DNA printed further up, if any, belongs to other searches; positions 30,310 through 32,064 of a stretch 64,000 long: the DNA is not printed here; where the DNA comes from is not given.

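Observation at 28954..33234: One 1426-aa ORF fuses a cytochrome P450, a two-helix membrane hairpin and a DyP-type peroxidase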

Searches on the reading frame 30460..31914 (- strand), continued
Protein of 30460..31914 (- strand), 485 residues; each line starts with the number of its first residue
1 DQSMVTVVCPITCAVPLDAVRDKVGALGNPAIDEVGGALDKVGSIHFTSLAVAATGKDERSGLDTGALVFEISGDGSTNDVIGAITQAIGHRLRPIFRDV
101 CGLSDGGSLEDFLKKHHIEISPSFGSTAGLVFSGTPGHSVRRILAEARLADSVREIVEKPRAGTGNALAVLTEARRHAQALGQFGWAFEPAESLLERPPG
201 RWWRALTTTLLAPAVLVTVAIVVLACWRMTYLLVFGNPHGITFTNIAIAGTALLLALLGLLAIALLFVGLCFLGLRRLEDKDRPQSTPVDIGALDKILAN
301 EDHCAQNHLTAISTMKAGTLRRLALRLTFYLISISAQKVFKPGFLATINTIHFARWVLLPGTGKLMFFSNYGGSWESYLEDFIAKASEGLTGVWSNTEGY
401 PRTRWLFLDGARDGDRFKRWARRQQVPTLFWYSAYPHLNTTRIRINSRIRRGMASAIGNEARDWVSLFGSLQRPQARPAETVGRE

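Call 61: search_protein_families(library=pfam, proteins=[L009:5713-7164:+, L009:10344-11099:+, L008:5353-6126:+, L004:6250-7776:+, L009:2652-4145:+, L009:4145-5023:+], max_evalue=0.1)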
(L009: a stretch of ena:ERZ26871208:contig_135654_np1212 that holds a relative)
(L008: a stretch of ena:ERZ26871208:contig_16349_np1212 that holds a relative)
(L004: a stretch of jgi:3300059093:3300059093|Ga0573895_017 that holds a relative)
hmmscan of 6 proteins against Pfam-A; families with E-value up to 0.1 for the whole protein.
L009:5713-7164:+ (483 aa): 1 family
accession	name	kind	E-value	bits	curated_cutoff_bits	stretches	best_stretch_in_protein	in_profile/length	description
PF00067.27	p450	-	0.013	14.7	22.8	1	342-381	326-366/462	Cytochrome P450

L009:10344-11099:+ (251 aa): 0 families

L008:5353-6126:+ (257 aa): 4 families
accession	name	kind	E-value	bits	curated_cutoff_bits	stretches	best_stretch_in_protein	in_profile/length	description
PF13410.11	GST_C_2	-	0.0044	17.5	24.9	1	176-210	13-46/69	Glutathione S-transferase, C-terminal domain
PF00043.30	GST_C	-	0.007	17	20.7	1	167-208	24-64/93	Glutathione S-transferase, C-terminal domain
PF02798.26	GST_N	-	0.062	14.1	20.9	0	9-77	2-73/76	Glutathione S-transferase, N-terminal domain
PF14497.11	GST_C_3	-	0.085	13.5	21.6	0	178-242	35-95/104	Glutathione S-transferase, C-terminal domain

L004:6250-7776:+ (508 aa): 0 families

L009:2652-4145:+ (497 aa): 3 families
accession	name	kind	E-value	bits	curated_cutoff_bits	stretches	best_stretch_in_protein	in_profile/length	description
PF13191.12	AAA_16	-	6.9e-06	27.1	32.6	1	308-428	63-167/167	AAA ATPase domain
PF18702.7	DUF5642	-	0.028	14.7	26.2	1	6-76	112-179/186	Domain of unknown function (DUF5642)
PF00931.28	NB-ARC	-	0.087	12.5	23.5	0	383-473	90-177/248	NB-ARC domain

L009:4145-5023:+ (292 aa): 0 families

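Call 62: search_protein_representatives(protein=window:30460-31914:-)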
Query: 485 residues. Proteins with E-value up to 0.001 (for the whole library): 2056; up to 1e-10: 1580; up to 1e-30: 844. The best 150 are listed.
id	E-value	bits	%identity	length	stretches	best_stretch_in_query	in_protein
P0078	2.8e-165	567.0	56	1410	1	2-476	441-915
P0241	1.6e-123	429.3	48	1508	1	1-478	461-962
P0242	2.8e-113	395.5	47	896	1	2-450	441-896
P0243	4.9e-105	368.3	46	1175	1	2-475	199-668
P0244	5.0e-104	365.0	49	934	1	25-475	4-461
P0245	4.4e-102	358.6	43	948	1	21-470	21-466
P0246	5.1e-101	355.1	44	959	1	3-475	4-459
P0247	2.4e-100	352.9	47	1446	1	19-476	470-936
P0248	3.1e-98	345.9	53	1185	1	2-361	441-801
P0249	3.4e-98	345.8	53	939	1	3-344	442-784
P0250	9.6e-98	344.3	45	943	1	4-475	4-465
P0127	1.4e-97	343.7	46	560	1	11-477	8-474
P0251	2.5e-96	339.6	45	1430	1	3-476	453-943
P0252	3.7e-96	339.1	42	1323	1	2-476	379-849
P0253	9.5e-95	334.4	42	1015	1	3-475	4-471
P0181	2.5e-69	250.6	55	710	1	255-475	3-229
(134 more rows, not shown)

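Call 68: find_related_loci(query=A2, collection=genome_contigs, flank=6000)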
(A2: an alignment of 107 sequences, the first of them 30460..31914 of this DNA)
Query A2 (485 aa) in genome_contigs; peptide patterns used: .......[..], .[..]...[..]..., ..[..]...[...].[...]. (x = any residue, [..] = any of these).
600 stretches matched a pattern (row limit reached: there are more); 537 encode a relative of the query (tblastn E <= 1e-3); the best 80 are kept; 80 distinct loci.
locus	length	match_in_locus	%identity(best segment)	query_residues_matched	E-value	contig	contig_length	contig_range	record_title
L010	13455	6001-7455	94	1-485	0e+0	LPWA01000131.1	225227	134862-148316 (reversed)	Mesorhizobium loti strain UFLA 01-765 contig_5, whole genome shotgun sequence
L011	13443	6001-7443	92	1-481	0e+0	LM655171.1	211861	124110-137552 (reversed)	Mesorhizobium sp. ORS3324 genome assembly Illumina assembly ORS3324T, scaffold MPLBv1_scaffold3, whole genome shotgun se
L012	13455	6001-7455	92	1-485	0e+0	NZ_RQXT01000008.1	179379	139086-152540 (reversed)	Mesorhizobium tamadayense strain DSM 28320 8, whole genome shotgun sequence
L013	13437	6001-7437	92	1-479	0e+0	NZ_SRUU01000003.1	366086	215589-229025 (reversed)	Mesorhizobium sp. M1C.F.Ca.ET.210.01.1.1 NODE_3_length_366086_cov_19.9988, whole genome shotgun sequence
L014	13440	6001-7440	93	1-480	0e+0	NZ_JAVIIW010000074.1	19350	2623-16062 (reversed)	Mesorhizobium album strain VK24D VK24D_NODE_74_length_19350_cov_27_550652_pilon, whole genome shotgun sequence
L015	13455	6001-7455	90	1-485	0e+0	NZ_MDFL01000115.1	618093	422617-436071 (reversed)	Mesorhizobium sp. ORS 3428 contig_3, whole genome shotgun sequence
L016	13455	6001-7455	92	1-485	0e+0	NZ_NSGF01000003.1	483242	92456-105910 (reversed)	Mesorhizobium sp. WSM3860 contig_3, whole genome shotgun sequence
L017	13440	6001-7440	86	1-480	0e+0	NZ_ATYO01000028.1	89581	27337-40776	Mesorhizobium sp. WSM3224 YU3DRAFT_scaffold_25.26_C, whole genome shotgun sequence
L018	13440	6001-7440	86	1-480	0e+0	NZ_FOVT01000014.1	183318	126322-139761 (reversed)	Mesorhizobium sp. NFR06, whole genome shotgun sequence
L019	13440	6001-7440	86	1-480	0e+0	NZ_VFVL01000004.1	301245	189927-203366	Mesorhizobium sp. B2-4-3 contig_4, whole genome shotgun sequence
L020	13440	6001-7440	86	1-480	0e+0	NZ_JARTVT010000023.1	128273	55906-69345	Mesorhizobium sp. WSM4976 contig23, whole genome shotgun sequence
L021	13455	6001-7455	93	1-485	0e+0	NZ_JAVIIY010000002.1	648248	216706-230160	Mesorhizobium dulcispinae strain VK23D VK23D_NODE_2_length_648248_cov_27_734991_pilon, whole genome shotgun sequence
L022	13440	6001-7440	85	1-480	0e+0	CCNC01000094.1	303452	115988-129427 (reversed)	Mesorhizobium sp. ORS3359 genome assembly Illumina paired reads assembly ORS3359, contig MPLAv1_Contig_183, whole genome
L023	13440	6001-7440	85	1-480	0e+0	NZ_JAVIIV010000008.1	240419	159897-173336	Mesorhizobium humile strain VK2B VK2B_NODE_8_length_240419_cov_20_581806_pilon, whole genome shotgun sequence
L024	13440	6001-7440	86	1-480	0e+0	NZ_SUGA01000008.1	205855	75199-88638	MAG: Mesorhizobium sp. isolate N.Ca.IN.001.09.1 NODE_8_length_205855_cov_11.018377, whole genome shotgun sequence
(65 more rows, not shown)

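Call 71: search_dna_similar(query=window:30460-31914:-, collection=plasmids, mode=protein, max_rows=30, rows=spread)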
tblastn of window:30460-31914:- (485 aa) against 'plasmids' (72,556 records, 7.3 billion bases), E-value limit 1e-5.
Records with a match: 21; places in all: 21; records where one place covers at least 80% of the query: 7.
Best place of each record, by identity: <60% 21.
By first word of the organism name: Sulfitobacter 7; Rhizobium 7; Skermanella 2; Pararhizobium 1; Sinorhizobium 1; Novosphingobium 1; Granulicella 1; Bradyrhizobium 1.
By predicted mobility (MOB-suite, as given by PLSDB): non-mobilizable 15; conjugative 5; mobilizable 1.
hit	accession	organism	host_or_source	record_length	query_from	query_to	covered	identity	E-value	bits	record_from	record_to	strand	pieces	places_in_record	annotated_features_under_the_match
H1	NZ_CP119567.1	Pararhizobium qamdonense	cell culture,soil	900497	2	477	98%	48.9%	3e-116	383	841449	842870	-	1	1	cytochrome P450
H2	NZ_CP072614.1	Sulfitobacter sp. CB2047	-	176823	71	474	83%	34.6%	6e-46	179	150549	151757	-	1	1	cytochrome P450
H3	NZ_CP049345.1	Sulfitobacter pontiacus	-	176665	71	474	83%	34.5%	2e-45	177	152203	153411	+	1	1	cytochrome P450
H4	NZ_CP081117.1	Sulfitobacter pontiacus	-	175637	71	474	83%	34.4%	5e-45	176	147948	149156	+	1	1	cytochrome P450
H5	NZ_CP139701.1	Sulfitobacter pontiacus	Bacterial Culture,hydrothermal vent ...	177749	71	474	83%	34.4%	1e-44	175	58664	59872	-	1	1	cytochrome P450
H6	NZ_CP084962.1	Sulfitobacter pontiacus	cell culture,Seawater from the North ...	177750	71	474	83%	34.4%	1e-44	175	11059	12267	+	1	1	cytochrome P450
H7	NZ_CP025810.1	Sulfitobacter sp. SK025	Marine surface water,North Sea (surface ...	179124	71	474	83%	33.7%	2e-45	177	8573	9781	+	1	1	cytochrome P450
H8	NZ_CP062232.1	Rhizobium sp. TH2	Sainfoin,pure bacterial culture,Nodule ...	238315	268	474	43%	59.0%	2e-59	218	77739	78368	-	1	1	hypothetical protein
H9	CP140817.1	Rhizobium ruizarguesonis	Trifolium pratense,whole organism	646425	271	476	42%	58.9%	9e-58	214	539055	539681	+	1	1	hypothetical protein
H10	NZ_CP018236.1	Rhizobium leguminosarum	Vavilovia formosa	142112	272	474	42%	59.2%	3e-58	215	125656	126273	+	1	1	hypothetical protein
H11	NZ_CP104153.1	Rhizobium sophoriradicis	Phaseolus vulgaris,cell culture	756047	272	474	42%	58.7%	2e-57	213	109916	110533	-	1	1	hypothetical protein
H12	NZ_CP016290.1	Rhizobium leguminosarum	Vavilovia formosa,cell culture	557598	272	474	42%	58.7%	3e-57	212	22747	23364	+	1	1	hypothetical protein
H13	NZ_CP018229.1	Rhizobium leguminosarum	Vavilovia formosa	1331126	272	474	42%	58.7%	3e-57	212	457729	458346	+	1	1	record has no annotation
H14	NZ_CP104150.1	Sinorhizobium medicae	Trigonella foenum-graecum,cell culture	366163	272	474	42%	58.7%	3e-57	212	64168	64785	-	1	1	hypothetical protein | DNA/RNA non-specific endonuclease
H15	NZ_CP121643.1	Rhizobium sp. CC1099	Onobrychis viciifolia,cell culture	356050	271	474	42%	58.0%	2e-56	210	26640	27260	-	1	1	hypothetical protein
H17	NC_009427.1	Novosphingobium aromaticivorans DSM 12444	-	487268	275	477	42%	46.1%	1e-39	160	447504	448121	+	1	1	Dyp-type peroxidase domain-containing protein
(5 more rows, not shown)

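Call 72: get_annotated_region(hit=H17, flank=8000)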
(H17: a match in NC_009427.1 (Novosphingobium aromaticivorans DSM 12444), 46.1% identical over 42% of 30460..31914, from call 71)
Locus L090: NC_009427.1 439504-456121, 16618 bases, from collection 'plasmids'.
description: Novosphingobium aromaticivorans DSM 12444 plasmid pNL2, complete sequence
organism: Novosphingobium aromaticivorans DSM 12444 (NCBI taxid 279238)
taxonomy: Bacteria; Pseudomonadota; Alphaproteobacteria; Sphingomonadales; Sphingomonadaceae; Novosphingobium; Novosphingobium aromaticivorans; Novosphingobium aromaticivorans DSM 12444
host: -; source: -; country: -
typing (MOB-suite, as given by PLSDB): non-mobilizable; replicon rep_cluster_531,rep_cluster_545
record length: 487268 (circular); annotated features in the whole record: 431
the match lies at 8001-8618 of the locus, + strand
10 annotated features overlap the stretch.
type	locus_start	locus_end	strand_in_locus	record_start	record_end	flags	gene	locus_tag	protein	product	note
CDS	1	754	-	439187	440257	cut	-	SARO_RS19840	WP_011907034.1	HlyD family secretion protein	GO:0055085 - transmembrane transport [Evidence IEA]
CDS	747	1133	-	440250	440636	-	-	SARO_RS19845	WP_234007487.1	MarR family winged helix-turn-helix transcriptional regulator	GO:0006355 - regulation of DNA-templated transcription [Evidence IEA]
CDS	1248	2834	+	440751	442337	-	-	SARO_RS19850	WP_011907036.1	acyl-CoA dehydrogenase family protein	-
CDS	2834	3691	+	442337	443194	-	-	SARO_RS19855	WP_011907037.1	MaoC family dehydratase N-terminal domain-containing protein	-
CDS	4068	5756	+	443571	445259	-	-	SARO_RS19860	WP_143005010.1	SARP family transcriptional regulator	-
CDS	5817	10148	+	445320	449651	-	-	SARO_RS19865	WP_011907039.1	Dyp-type peroxidase domain-containing protein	-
CDS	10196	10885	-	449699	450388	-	-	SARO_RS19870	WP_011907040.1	RES family NAD+ phosphorylase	-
CDS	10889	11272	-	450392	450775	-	-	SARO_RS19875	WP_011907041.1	antitoxin Xre-like helix-turn-helix domain-containing protein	-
CDS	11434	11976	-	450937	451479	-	-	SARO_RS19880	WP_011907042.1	LuxR C-terminal-related transcriptional regulator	GO:0006355 - regulation of DNA-templated transcription [Evidence IEA]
CDS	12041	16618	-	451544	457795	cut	-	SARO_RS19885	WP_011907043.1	autotransporter outer membrane beta-barrel domain-containing protein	-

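Call 73: get_annotated_region(hit=H2, flank=8000)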
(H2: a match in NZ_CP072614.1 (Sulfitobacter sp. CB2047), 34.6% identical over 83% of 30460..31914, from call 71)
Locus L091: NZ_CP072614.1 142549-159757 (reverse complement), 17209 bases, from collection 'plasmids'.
description: Sulfitobacter sp. CB2047 plasmid pSpoCB-1, complete sequence
organism: Sulfitobacter sp. CB2047 (NCBI taxid 1525218)
taxonomy: Bacteria; Pseudomonadota; Alphaproteobacteria; Rhodobacterales; Roseobacteraceae; Sulfitobacter; Sulfitobacter sp. CB2047
host: -; source: -; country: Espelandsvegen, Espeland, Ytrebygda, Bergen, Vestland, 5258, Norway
typing (MOB-suite, as given by PLSDB): non-mobilizable
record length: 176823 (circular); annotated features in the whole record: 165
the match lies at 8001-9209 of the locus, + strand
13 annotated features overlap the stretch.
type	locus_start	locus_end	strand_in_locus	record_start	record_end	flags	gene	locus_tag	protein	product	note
CDS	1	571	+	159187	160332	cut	-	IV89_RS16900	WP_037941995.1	ParB/RepB/Spo0J family partition protein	-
CDS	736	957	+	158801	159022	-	-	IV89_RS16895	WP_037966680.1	type II toxin-antitoxin system CcdA family antitoxin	-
CDS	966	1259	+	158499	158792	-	-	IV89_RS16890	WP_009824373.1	CcdB family protein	GO:0006276 - plasmid maintenance [Evidence IEA]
CDS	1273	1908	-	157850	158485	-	-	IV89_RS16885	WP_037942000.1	glutathione S-transferase N-terminal domain-containing protein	GO:0006749 - glutathione metabolic process [Evidence IEA]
CDS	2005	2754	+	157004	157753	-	-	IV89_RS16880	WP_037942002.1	SDR family oxidoreductase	-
CDS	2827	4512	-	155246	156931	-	-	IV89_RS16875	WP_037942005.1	thiamine pyrophosphate-binding protein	-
CDS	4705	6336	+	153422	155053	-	-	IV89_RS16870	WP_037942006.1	hypothetical protein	-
CDS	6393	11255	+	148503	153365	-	-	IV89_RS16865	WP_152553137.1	cytochrome P450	-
CDS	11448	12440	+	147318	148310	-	-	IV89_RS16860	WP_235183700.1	transferrin-binding protein-like solute binding protein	-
CDS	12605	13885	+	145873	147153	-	-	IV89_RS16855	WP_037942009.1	surface lipoprotein assembly modifier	-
CDS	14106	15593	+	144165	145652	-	-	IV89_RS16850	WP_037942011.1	aldehyde dehydrogenase family protein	-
CDS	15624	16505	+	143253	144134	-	-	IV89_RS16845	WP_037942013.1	NAD(P)-dependent oxidoreductase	-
CDS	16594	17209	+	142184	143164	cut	-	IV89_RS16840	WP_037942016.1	TRAP transporter substrate-binding protein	-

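Call 74: get_annotated_region(hit=H10, flank=8000)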
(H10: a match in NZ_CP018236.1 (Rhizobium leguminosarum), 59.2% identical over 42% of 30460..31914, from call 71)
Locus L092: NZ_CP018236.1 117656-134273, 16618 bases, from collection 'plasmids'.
description: Rhizobium leguminosarum strain Vaf-108 plasmid unnamed8
organism: Rhizobium leguminosarum (NCBI taxid 384)
taxonomy: Bacteria; Pseudomonadota; Alphaproteobacteria; Hyphomicrobiales; Rhizobiaceae; Rhizobium; Rhizobium leguminosarum
host: -; source: Vavilovia formosa; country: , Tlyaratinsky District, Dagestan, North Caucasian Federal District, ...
typing (MOB-suite, as given by PLSDB): non-mobilizable
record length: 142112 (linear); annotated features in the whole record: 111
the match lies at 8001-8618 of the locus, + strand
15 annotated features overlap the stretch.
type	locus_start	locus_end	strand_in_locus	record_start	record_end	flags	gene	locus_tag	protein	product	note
CDS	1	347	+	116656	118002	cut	-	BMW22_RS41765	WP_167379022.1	ABC transporter substrate-binding protein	-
CDS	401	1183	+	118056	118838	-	-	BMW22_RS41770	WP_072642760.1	ABC transporter ATP-binding protein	-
CDS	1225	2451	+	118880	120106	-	-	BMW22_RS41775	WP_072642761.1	monooxygenase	-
CDS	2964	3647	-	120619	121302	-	-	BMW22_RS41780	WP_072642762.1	DNA/RNA non-specific endonuclease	-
CDS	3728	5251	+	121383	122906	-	-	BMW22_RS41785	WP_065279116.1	ISNCY family transposase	-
CDS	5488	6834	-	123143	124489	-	-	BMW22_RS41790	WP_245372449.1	trypsin-like peptidase domain-containing protein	-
CDS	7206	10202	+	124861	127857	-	-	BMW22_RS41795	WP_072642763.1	hypothetical protein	-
CDS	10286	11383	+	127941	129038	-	-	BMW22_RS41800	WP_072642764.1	endonuclease/exonuclease/phosphatase family protein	-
CDS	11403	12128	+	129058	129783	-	-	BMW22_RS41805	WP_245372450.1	heparin lyase I family protein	-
CDS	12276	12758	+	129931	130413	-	-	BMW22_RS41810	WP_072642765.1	hypothetical protein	-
CDS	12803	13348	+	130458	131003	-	-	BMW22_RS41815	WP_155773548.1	hypothetical protein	-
CDS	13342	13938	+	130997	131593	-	-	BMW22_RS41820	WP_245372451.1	hypothetical protein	-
CDS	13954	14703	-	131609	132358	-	-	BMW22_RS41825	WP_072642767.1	hypothetical protein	-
CDS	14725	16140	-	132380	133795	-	-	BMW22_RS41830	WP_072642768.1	metallophosphoesterase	-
CDS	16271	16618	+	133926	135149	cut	-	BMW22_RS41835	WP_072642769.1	nucleoside triphosphate pyrophosphohydrolase family protein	-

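Call 78: search_protein_families(library=pfam, proteins=[L090:4068-5756:+, L091:4705-6336:+, L090:5817-10148:+, L092:7206-10202:+], max_evalue=0.01)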
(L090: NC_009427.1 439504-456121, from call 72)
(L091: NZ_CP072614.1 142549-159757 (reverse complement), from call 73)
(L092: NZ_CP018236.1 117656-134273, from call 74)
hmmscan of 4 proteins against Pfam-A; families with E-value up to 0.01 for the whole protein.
L090:4068-5756:+ (562 aa): 12 families
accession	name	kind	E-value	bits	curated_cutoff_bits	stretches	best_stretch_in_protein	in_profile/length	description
PF14559.12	TPR_19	-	3.7e-10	40.4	25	1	470-532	4-68/68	Tetratricopeptide repeat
PF07719.23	TPR_2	-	2.9e-09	36.8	27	0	421-451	2-32/34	Tetratricopeptide repeat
PF00515.34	TPR_1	-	1.4e-08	34.6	27.8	0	421-451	2-32/34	Tetratricopeptide repeat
PF13414.12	TPR_11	-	2.6e-06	27.4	26.8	1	403-434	11-42/42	TPR repeat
PF13428.12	TPR_14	-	2.7e-06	28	23.5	0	396-427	11-42/44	Tetratricopeptide repeat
PF13432.12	TPR_16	-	1.2e-05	26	32.7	0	401-451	12-62/65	Tetratricopeptide repeat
PF13424.12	TPR_12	-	3.1e-05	24.5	30.1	1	422-482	5-70/77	Tetratricopeptide repeat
PF13431.12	TPR_17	-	9.1e-05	22.9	24.4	0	409-440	2-33/34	Tetratricopeptide repeat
PF13181.12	TPR_8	-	0.001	19.5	25.7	0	401-417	16-32/34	Tetratricopeptide repeat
PF13174.12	TPR_6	-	0.0011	19.9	26.3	0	463-489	6-32/33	Tetratricopeptide repeat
PF23914.1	TPR_CcmH_CycH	-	0.0025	18.1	42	0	376-417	40-81/158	Cytochrome c-type biogenesis protein H TPR domain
PF12895.13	ANAPC3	-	0.0034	18.1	27.2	0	400-450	3-52/82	Anaphase-promoting complex, cyclosome, subunit 3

L091:4705-6336:+ (543 aa): 6 families
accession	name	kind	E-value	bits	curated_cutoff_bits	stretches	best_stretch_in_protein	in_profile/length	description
PF07719.23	TPR_2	-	3.1e-08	33.6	27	0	415-448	1-34/34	Tetratricopeptide repeat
PF14559.12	TPR_19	-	9.3e-06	26.3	25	0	319-346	5-32/68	Tetratricopeptide repeat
PF13428.12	TPR_14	-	0.00032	21.5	23.5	0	319-346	15-42/44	Tetratricopeptide repeat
PF13432.12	TPR_16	-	0.00034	21.4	32.7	0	421-475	3-54/65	Tetratricopeptide repeat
PF00515.34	TPR_1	-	0.0027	17.9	27.8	0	392-413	12-33/34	Tetratricopeptide repeat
PF13181.12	TPR_8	-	0.0074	16.8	25.7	0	429-448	15-34/34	Tetratricopeptide repeat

L090:5817-10148:+ (1443 aa): 2 families
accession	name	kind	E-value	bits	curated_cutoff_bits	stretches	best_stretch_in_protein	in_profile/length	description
PF20628.3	Dyp_perox_C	-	3.3e-05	24.1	20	1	1301-1379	78-141/166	Dyp-type peroxidase, C-terminal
PF00067.27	p450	-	0.00029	20.2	22.8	1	213-405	218-428/462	Cytochrome P450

L092:7206-10202:+ (998 aa): 0 families
